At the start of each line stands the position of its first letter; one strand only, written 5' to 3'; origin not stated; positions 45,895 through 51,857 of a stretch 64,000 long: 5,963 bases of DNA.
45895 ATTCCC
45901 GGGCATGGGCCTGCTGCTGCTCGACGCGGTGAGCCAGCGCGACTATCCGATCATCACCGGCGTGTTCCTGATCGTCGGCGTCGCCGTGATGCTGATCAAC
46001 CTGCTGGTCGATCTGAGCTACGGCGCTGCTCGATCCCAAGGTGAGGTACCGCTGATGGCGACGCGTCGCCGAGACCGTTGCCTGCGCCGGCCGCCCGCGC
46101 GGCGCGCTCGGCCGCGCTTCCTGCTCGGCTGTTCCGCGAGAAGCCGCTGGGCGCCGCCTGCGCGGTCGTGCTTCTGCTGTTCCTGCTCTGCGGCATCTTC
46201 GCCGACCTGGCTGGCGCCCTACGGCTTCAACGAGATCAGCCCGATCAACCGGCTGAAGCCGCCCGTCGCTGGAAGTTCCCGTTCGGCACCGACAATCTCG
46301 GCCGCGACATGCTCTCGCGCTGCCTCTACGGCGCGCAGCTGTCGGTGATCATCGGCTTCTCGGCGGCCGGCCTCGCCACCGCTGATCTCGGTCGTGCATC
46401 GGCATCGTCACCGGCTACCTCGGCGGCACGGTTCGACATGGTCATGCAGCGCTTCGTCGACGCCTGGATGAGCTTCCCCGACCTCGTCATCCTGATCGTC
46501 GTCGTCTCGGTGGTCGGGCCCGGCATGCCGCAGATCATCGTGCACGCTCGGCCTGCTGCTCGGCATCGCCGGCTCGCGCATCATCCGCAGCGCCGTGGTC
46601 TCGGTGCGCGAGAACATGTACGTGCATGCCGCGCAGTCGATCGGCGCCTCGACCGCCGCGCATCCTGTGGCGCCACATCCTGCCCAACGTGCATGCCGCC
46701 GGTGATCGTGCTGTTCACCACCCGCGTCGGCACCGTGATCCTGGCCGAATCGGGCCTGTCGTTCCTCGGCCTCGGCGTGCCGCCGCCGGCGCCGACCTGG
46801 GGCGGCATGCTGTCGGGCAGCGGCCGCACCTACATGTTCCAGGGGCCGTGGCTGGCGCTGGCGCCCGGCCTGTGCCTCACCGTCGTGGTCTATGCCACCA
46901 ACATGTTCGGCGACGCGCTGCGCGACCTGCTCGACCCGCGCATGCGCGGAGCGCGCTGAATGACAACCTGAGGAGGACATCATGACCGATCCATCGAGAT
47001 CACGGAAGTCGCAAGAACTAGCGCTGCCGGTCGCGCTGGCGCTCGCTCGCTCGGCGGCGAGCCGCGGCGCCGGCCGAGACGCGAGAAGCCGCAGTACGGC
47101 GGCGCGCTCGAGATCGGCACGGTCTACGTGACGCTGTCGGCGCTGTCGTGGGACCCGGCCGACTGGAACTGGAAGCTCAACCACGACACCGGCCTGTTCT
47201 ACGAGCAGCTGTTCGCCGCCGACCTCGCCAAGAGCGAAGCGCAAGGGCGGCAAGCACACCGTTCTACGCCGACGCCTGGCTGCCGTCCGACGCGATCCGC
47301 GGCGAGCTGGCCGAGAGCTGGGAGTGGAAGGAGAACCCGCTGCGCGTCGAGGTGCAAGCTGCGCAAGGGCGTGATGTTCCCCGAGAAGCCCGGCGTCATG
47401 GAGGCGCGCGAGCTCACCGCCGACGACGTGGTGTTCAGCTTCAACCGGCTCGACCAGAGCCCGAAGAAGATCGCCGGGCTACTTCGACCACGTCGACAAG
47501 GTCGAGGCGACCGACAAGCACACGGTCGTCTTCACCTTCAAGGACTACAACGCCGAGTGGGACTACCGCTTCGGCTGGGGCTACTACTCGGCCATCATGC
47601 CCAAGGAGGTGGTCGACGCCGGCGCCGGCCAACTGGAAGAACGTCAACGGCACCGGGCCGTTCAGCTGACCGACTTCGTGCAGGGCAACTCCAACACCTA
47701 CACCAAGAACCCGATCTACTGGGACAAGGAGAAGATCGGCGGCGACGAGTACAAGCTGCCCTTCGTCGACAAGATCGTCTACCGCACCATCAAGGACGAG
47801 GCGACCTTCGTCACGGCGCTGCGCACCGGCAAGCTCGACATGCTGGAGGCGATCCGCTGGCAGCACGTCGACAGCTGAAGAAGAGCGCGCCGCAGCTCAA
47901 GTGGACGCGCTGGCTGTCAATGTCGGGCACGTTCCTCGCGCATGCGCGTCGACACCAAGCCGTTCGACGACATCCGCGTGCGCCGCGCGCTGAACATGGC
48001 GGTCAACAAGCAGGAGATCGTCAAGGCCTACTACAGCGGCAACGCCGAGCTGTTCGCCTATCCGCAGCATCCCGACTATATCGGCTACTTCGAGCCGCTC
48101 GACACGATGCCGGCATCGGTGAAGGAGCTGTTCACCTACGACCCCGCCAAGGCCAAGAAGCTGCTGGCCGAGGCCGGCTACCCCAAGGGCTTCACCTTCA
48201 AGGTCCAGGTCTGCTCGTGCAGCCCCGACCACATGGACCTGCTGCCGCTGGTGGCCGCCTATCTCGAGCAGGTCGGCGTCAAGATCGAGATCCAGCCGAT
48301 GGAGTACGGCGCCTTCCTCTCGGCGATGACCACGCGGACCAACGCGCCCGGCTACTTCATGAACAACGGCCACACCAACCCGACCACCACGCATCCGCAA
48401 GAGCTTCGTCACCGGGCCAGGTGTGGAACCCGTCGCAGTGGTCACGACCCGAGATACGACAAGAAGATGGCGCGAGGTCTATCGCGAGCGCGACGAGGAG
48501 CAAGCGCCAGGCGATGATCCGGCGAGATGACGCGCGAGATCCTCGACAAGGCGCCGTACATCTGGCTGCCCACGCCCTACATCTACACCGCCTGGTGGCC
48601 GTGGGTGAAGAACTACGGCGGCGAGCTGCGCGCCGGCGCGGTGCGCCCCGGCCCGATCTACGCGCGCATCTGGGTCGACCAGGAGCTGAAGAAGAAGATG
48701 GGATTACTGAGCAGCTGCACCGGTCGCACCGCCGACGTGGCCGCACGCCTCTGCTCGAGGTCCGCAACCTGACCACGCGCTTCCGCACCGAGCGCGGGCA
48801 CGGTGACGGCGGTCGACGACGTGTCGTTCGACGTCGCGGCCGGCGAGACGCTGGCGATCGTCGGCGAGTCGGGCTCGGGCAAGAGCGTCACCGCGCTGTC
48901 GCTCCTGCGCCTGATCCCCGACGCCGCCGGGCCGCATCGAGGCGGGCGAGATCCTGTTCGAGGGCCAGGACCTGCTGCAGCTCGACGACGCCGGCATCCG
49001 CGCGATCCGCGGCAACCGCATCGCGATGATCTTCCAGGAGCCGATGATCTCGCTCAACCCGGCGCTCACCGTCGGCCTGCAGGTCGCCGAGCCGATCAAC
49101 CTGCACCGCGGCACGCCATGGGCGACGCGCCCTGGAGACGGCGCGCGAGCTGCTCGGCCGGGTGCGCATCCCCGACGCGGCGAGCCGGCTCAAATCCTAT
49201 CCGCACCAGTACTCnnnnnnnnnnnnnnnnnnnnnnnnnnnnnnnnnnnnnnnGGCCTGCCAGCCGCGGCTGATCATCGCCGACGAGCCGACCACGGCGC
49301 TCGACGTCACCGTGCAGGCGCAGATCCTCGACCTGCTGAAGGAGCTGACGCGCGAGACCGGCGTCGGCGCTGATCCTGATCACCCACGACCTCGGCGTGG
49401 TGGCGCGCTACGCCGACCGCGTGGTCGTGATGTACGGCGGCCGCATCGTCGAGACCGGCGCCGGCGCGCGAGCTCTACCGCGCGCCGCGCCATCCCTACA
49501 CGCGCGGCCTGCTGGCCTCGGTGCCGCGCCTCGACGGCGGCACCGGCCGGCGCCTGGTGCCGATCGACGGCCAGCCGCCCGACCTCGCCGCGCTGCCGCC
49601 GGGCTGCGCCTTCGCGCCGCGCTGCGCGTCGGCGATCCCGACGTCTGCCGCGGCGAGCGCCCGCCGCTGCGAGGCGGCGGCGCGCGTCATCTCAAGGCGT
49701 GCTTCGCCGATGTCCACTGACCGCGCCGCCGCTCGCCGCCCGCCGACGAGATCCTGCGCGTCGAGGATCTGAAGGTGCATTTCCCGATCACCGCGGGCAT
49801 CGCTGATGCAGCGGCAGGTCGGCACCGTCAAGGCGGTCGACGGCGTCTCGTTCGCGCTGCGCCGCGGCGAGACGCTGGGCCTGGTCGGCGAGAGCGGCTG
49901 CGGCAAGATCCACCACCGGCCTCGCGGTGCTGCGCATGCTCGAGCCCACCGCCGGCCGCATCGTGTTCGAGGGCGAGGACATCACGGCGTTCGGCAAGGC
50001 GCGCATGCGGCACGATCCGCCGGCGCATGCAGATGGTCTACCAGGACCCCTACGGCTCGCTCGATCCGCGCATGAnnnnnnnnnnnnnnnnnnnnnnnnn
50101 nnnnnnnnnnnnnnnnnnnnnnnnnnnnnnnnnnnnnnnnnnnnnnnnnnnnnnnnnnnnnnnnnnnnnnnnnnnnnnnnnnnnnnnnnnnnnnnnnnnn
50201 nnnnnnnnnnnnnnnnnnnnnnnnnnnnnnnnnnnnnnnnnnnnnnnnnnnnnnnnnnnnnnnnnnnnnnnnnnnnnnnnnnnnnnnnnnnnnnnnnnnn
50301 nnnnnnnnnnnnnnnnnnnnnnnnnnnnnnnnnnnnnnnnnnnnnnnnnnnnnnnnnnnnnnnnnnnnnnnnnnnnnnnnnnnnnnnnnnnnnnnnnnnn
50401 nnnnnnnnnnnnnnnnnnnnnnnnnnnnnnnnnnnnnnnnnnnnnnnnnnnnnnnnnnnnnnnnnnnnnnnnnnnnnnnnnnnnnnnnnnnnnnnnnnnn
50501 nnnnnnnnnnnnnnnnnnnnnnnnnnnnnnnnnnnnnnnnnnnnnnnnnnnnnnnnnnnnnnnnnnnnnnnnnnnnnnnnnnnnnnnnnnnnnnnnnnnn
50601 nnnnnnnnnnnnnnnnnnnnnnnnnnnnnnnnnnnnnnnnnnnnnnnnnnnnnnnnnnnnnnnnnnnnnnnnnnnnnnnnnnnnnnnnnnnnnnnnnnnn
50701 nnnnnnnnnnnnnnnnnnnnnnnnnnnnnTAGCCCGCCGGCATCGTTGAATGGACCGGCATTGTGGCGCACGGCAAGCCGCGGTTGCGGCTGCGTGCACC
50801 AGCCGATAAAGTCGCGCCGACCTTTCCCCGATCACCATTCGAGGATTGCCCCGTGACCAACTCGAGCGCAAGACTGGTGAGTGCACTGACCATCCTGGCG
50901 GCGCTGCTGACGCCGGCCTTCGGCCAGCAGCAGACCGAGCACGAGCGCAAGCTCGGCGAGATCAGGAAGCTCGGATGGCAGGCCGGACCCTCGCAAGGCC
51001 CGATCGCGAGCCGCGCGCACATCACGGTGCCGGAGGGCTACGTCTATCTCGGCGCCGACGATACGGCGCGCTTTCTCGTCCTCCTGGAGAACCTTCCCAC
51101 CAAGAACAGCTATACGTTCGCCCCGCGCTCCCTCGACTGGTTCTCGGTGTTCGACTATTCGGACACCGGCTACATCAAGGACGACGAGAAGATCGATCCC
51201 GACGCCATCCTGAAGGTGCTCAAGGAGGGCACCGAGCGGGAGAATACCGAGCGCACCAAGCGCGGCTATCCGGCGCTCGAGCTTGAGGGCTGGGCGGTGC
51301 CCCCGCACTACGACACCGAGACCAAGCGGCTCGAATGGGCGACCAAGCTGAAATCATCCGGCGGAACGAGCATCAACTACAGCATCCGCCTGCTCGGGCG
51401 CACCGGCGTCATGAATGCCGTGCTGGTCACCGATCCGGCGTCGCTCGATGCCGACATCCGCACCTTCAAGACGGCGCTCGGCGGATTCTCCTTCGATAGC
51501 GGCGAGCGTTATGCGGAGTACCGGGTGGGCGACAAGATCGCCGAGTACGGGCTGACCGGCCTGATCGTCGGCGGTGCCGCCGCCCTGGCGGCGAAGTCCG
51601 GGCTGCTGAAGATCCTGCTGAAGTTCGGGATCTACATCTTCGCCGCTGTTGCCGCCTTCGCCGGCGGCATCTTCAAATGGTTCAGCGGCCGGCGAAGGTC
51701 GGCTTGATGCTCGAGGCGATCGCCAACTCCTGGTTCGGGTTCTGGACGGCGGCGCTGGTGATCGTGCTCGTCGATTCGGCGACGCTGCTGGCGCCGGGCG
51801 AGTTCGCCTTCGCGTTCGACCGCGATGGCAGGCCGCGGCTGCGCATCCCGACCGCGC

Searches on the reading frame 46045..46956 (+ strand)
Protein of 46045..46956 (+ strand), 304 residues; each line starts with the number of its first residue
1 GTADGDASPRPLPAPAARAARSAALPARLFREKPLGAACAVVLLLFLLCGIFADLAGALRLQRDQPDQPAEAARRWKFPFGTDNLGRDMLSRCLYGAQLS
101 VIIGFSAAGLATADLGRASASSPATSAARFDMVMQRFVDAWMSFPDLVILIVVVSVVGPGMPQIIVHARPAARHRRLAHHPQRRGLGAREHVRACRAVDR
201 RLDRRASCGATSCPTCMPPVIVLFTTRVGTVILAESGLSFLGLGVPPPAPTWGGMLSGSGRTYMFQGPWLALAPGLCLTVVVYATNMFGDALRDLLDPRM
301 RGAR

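Call 65: search_protein_families(library=pfam, proteins=[window:46045-46956:+], max_evalue=0.001)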
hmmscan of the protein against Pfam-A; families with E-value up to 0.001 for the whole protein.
window:46045-46956:+ (304 aa): 1 family
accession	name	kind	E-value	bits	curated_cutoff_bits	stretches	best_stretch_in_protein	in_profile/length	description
PF00528.27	BPD_transp_1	-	5.9e-13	49.4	26.4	1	214-301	104-183/184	Binding-protein-dependent transport system inner membrane component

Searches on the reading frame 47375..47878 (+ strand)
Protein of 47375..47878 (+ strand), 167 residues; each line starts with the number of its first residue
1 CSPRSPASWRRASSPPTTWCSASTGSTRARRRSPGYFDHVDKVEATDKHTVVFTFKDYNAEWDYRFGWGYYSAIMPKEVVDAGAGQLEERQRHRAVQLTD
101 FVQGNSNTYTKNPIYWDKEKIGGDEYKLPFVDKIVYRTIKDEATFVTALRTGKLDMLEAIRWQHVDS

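Call 6: search_protein_families(library=pfam, proteins=[window:47375-47878:+], max_evalue=0.01)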
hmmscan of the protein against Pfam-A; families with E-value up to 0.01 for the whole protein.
window:47375-47878:+ (167 aa): 1 family
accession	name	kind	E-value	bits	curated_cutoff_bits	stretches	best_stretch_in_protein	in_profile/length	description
PF00496.27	SBP_bac_5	-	5.1e-15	55.9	32.4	1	7-165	42-182/368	Bacterial extracellular solute-binding proteins, family 5 Middle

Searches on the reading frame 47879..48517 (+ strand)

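Call 6: search_protein_families(library=pfam, proteins=[window:47879-48517:+], max_evalue=0.01)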
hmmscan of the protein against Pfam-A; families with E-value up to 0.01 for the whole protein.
window:47879-48517:+ (212 aa): 1 family
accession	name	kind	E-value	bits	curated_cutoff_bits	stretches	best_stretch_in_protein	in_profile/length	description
PF00496.27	SBP_bac_5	-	9.9e-29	101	32.4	1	22-173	206-353/368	Bacterial extracellular solute-binding proteins, family 5 Middle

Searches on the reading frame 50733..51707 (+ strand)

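Call 42: search_protein_families(library=pfam, proteins=[window:50733-51707:+], max_evalue=0.001)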
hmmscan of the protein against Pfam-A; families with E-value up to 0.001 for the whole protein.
window:50733-51707:+ (324 aa): 1 family
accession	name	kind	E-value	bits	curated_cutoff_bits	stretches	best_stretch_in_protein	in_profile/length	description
PF09935.14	DUF2167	-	1.8e-60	204.6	25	1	90-307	8-234/238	Protein of unknown function (DUF2167)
